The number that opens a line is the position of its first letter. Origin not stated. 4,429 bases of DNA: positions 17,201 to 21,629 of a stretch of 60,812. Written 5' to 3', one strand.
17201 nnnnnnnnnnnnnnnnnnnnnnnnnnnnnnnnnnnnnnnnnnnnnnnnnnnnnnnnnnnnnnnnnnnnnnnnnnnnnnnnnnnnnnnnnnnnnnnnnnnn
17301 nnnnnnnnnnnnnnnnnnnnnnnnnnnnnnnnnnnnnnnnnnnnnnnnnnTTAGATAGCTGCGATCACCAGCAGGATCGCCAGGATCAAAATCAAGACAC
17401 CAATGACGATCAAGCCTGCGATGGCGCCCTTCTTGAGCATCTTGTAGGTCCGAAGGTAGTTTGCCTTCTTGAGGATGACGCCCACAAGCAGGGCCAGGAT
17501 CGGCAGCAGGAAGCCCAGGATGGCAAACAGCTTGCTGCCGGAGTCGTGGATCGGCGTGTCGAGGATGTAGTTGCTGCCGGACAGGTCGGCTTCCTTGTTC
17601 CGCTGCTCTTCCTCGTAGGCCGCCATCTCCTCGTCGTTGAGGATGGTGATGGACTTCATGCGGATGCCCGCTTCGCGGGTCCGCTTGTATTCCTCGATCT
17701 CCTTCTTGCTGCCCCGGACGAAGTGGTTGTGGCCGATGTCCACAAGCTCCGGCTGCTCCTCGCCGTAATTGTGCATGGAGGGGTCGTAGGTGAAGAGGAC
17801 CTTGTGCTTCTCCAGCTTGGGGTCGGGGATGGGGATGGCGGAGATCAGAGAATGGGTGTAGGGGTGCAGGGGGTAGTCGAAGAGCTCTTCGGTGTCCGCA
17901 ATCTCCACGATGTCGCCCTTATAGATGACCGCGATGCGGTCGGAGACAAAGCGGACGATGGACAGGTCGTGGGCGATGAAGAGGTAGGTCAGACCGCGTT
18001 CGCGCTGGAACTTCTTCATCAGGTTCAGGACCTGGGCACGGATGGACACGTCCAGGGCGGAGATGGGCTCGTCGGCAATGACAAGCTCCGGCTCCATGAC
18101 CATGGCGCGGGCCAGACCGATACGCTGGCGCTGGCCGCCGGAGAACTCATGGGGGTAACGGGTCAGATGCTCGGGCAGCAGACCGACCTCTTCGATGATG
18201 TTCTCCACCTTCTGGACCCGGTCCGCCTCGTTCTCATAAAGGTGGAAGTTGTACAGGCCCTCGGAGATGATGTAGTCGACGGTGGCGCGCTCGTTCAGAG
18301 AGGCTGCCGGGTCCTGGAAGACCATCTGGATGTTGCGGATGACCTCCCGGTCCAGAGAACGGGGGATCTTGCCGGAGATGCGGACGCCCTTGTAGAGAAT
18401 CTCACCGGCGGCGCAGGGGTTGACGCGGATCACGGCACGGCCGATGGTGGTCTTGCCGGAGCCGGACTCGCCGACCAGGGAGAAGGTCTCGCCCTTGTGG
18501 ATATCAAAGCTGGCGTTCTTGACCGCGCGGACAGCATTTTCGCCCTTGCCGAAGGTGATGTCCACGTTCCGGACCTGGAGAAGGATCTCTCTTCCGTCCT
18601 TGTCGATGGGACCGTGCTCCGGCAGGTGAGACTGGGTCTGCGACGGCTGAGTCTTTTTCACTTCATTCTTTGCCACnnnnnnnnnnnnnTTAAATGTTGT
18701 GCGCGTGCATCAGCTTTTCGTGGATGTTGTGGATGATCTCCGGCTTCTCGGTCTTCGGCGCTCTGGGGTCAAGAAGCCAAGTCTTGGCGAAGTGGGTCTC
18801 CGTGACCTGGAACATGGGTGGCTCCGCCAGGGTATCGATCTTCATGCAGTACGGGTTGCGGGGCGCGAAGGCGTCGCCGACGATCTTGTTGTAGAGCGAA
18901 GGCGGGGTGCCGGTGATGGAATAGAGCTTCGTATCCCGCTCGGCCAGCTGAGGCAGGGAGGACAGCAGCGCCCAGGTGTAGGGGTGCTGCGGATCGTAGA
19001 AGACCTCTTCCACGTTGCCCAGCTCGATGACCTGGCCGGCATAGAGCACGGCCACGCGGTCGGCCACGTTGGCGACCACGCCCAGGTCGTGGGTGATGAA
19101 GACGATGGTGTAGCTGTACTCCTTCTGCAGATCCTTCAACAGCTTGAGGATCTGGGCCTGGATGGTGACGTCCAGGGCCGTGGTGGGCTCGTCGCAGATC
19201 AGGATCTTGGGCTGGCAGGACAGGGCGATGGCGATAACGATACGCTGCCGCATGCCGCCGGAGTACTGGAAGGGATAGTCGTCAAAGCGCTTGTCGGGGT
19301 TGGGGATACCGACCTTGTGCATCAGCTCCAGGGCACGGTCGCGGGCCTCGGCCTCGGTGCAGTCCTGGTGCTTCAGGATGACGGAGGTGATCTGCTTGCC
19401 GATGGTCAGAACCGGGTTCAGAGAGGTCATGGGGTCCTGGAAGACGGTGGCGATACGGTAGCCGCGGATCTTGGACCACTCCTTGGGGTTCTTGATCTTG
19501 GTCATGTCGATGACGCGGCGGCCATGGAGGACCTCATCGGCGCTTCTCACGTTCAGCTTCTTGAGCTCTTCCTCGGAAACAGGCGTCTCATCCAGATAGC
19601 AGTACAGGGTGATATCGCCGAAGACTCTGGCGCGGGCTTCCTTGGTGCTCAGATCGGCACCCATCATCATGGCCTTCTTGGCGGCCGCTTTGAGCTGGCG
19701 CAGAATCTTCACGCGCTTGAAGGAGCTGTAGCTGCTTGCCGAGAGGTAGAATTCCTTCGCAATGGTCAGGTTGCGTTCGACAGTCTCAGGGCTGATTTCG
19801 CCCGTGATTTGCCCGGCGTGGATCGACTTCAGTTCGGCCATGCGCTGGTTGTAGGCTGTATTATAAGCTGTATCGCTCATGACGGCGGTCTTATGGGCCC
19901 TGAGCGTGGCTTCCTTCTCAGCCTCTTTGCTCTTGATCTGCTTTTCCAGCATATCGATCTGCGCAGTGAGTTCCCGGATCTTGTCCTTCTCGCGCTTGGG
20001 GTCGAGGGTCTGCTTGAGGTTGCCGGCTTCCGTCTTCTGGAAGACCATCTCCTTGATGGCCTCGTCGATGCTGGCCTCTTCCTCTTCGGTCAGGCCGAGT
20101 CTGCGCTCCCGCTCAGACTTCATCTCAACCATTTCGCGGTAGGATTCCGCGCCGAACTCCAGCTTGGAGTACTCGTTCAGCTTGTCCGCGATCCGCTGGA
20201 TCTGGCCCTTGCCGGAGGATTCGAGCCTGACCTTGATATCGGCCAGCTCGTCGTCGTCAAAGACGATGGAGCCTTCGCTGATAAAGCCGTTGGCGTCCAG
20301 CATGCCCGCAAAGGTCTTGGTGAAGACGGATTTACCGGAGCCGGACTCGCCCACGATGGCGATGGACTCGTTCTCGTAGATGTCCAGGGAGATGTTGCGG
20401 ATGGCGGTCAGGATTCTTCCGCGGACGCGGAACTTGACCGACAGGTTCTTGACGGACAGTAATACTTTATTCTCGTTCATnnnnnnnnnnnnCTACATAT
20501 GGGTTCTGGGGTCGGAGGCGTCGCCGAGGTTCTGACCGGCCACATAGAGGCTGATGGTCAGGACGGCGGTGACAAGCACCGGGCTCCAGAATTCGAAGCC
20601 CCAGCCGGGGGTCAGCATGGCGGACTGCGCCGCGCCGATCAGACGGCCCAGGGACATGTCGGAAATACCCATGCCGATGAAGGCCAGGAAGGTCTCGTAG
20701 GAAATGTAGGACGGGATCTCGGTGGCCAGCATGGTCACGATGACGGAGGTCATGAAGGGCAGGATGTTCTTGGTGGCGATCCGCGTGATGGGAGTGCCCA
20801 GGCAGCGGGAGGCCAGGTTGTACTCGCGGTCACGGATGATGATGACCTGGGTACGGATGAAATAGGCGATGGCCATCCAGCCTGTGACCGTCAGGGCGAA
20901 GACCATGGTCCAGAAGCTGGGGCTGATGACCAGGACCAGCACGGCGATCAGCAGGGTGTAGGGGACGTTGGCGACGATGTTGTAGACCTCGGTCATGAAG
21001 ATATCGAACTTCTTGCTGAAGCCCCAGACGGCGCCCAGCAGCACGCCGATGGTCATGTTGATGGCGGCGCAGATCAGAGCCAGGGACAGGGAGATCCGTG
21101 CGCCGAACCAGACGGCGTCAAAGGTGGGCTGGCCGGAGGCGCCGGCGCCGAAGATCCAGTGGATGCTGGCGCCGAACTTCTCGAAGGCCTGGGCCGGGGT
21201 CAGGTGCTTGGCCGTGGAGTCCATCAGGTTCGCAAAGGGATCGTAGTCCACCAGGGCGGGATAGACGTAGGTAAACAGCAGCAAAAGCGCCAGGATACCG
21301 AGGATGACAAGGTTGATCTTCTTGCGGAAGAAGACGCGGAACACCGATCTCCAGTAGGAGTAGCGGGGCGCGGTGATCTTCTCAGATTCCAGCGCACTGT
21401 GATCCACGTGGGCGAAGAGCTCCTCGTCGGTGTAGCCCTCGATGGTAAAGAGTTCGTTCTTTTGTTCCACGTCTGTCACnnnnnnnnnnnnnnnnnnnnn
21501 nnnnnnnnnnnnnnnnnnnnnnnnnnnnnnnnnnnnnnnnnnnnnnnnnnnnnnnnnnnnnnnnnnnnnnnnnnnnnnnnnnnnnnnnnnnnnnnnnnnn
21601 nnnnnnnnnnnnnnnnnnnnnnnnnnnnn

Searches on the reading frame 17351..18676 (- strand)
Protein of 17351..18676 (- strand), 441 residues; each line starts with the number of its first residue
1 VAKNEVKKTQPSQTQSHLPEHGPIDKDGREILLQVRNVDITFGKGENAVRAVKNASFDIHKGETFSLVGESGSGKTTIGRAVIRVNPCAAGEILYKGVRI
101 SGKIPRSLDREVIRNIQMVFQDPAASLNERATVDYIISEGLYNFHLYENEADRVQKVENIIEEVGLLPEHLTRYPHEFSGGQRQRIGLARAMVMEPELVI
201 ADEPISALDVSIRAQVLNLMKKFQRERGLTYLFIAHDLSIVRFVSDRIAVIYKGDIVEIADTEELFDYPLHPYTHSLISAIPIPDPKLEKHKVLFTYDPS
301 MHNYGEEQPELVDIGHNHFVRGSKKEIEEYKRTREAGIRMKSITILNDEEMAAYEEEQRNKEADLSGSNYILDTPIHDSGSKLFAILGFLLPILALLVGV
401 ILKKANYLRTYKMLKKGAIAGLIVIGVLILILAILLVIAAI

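Call 82: search_protein_families(library=pfam, proteins=[window:17351-18676:-], max_evalue=0.00001)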
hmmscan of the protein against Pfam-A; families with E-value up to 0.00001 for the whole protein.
window:17351-18676:- (441 aa): 2 families
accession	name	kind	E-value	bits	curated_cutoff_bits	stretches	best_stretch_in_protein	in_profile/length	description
PF00005.33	ABC_tran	-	1.5e-27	97.3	25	1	52-205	1-136/137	ABC transporter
PF08352.17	oligo_HPY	-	2.2e-08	34.8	27.1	1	257-292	1-36/65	Oligopeptide/dipeptide transporter, C-terminal region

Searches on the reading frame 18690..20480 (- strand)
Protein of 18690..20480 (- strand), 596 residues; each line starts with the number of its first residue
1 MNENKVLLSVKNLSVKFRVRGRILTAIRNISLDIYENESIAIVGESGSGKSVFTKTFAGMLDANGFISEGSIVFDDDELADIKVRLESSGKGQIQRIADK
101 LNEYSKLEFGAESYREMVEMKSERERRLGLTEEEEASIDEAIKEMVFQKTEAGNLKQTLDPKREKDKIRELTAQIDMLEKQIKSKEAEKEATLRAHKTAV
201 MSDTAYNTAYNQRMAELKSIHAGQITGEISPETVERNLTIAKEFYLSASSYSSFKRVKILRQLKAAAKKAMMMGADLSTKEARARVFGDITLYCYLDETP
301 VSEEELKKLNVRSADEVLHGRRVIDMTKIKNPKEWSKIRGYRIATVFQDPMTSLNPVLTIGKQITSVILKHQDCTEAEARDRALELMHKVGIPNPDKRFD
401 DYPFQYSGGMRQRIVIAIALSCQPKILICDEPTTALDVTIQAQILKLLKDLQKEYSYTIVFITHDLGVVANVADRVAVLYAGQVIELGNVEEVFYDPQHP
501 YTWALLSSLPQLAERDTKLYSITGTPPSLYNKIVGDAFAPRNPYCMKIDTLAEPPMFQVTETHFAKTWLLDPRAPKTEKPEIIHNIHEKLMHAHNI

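Call 82: search_protein_families(library=pfam, proteins=[window:18690-20480:-], max_evalue=0.00001)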
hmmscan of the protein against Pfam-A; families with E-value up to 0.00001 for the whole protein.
window:18690-20480:- (596 aa): 3 families
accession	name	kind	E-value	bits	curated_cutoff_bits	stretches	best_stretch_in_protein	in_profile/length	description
PF00005.33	ABC_tran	-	1.7e-29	103.6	25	2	323-434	43-137/137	ABC transporter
PF08352.17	oligo_HPY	-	1.4e-12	48.2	27.1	1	485-547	1-63/65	Oligopeptide/dipeptide transporter, C-terminal region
PF13304.12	AAA_21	-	3.8e-09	37.5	27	0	399-469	231-303/304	AAA domain, putative AbiEii toxin, Type IV TA system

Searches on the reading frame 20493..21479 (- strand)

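Call 82: search_protein_families(library=pfam, proteins=[window:20493-21479:-], max_evalue=0.00001)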
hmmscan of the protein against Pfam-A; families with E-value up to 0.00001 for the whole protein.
window:20493-21479:- (328 aa): 2 families
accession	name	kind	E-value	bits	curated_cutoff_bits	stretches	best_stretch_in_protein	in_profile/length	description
PF00528.27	BPD_transp_1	-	2.1e-17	63.9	26.4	1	145-326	1-182/184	Binding-protein-dependent transport system inner membrane component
PF12911.12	OppC_N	-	3.7e-08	33.6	23.9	1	41-85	1-43/53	N-terminal TM domain of oligopeptide transport permease C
